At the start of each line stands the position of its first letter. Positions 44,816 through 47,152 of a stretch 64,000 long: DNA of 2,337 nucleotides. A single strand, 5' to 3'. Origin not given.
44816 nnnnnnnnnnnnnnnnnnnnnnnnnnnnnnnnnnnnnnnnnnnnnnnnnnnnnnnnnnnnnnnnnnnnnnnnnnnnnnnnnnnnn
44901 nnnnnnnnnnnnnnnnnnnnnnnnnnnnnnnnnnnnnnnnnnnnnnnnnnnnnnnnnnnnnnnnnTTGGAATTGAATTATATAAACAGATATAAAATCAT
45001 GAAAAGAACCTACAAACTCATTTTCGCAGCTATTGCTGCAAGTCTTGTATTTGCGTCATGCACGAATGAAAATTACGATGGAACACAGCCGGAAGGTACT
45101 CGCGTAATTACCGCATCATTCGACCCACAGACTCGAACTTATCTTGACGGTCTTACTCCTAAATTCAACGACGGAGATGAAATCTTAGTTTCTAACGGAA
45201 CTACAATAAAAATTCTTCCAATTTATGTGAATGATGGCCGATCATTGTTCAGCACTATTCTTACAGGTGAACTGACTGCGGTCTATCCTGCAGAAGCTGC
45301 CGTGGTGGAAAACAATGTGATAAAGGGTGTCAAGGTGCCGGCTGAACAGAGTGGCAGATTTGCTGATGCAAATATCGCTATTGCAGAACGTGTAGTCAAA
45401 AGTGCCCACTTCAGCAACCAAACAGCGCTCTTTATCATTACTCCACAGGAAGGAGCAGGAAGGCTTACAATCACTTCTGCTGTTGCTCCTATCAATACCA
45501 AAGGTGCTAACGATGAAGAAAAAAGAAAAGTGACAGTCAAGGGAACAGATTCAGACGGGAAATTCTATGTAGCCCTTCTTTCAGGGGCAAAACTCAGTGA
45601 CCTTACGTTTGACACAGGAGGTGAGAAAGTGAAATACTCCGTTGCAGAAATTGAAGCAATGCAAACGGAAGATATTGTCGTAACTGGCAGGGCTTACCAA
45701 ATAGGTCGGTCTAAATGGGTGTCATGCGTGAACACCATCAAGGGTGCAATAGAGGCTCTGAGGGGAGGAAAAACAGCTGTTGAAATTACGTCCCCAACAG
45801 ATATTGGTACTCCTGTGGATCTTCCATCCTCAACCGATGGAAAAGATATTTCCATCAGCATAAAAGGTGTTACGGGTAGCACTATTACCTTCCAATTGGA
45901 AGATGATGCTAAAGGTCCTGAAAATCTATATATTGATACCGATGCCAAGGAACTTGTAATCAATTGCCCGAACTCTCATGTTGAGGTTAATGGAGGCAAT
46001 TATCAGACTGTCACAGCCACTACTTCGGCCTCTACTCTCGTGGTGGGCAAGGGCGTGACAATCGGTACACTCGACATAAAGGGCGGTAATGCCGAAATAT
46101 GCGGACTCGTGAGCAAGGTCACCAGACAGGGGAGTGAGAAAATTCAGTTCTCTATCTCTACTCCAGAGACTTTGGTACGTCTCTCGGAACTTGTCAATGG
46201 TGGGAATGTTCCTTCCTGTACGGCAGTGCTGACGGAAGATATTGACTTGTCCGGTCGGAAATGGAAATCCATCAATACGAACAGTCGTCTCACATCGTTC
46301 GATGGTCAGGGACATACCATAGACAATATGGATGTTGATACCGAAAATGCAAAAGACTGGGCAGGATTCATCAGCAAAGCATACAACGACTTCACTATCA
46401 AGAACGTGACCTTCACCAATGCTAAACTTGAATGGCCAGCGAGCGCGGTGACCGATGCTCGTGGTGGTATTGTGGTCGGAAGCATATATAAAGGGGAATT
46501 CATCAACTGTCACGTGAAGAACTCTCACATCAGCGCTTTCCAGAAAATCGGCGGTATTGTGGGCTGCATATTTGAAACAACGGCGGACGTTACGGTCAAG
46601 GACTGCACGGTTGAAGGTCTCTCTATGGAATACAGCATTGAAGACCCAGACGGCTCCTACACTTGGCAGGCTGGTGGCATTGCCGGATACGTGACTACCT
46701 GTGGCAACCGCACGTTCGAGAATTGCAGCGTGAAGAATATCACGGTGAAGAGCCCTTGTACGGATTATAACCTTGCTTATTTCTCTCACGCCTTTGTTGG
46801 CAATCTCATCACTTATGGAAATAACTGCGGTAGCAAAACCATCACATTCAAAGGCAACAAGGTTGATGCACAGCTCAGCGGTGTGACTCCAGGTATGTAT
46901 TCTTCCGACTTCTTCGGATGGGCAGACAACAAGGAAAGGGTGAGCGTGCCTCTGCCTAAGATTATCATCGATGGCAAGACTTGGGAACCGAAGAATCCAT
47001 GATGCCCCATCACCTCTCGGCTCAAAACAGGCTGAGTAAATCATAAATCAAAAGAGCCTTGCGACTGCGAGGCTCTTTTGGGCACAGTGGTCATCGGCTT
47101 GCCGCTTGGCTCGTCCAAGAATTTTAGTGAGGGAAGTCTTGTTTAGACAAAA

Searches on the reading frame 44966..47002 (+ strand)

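Call 12: search_protein_families(library=pfam, proteins=[window:44966-47002:+], max_evalue=0.001)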
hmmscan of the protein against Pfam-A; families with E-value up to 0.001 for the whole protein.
window:44966-47002:+ (678 aa): 1 family
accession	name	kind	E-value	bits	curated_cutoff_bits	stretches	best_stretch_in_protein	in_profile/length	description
PF07581.17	Glug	-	1.5e-05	25.5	20.5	0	566-594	2-27/28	The GLUG motif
